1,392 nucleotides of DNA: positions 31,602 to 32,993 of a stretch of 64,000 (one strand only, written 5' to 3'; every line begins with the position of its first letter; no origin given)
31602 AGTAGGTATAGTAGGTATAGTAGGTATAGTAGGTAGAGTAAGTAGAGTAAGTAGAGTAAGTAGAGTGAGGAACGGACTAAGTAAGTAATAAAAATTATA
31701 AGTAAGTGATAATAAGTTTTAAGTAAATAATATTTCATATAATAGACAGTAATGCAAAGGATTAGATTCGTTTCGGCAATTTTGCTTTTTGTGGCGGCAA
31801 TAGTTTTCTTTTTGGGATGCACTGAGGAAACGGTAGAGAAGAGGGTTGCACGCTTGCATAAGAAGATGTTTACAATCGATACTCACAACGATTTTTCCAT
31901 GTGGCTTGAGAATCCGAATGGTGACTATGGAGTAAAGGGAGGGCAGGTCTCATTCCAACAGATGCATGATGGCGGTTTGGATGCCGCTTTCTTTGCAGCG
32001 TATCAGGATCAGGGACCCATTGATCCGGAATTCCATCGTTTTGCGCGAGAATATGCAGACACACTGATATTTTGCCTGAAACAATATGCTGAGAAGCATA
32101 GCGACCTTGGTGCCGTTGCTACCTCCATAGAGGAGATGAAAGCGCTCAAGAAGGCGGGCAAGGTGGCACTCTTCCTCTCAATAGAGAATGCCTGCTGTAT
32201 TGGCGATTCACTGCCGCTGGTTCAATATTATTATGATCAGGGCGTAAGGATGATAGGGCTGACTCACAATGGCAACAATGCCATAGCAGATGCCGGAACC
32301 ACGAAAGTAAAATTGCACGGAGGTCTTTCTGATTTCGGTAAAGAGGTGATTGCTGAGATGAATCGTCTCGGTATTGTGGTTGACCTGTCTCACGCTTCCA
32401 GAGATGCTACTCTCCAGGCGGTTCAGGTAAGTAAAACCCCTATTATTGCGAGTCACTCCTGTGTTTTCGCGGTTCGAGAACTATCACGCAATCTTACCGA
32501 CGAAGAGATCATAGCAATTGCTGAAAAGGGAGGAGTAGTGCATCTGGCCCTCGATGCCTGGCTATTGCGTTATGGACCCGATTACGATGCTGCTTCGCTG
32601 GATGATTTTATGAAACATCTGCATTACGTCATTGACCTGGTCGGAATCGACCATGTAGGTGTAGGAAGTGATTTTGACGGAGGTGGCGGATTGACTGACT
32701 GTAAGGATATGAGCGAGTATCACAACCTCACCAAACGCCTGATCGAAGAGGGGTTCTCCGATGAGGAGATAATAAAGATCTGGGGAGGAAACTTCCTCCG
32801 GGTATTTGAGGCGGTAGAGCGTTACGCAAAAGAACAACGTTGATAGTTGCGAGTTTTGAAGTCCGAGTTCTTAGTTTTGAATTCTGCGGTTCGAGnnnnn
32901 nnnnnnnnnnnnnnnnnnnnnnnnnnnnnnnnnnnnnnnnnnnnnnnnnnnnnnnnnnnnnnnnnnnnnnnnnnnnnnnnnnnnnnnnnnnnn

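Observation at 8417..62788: Genome-style signature: C-depleted 7-nt-periodic repeats at gene 3' ends, G/T-rich on the sense strand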

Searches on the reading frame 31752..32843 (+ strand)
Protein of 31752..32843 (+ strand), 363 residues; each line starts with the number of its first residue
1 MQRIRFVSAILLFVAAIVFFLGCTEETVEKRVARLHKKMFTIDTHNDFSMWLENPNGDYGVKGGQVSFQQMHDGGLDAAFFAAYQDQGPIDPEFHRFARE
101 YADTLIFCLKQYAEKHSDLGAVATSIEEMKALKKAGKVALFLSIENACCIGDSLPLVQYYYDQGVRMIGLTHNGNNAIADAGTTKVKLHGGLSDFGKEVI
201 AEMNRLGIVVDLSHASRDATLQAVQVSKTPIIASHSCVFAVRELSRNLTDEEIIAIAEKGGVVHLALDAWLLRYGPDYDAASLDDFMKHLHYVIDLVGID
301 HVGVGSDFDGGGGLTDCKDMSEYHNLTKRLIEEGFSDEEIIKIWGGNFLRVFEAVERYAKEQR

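Call 43: search_protein_families(library=pfam, proteins=[window:31752-32843:+])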
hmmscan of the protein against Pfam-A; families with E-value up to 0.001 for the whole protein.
window:31752-32843:+ (363 aa): 1 family
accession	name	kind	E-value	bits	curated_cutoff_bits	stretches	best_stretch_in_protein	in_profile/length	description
PF01244.27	Peptidase_M19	-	3.6e-93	312.7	26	1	35-353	2-318/319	Membrane dipeptidase (Peptidase family M19)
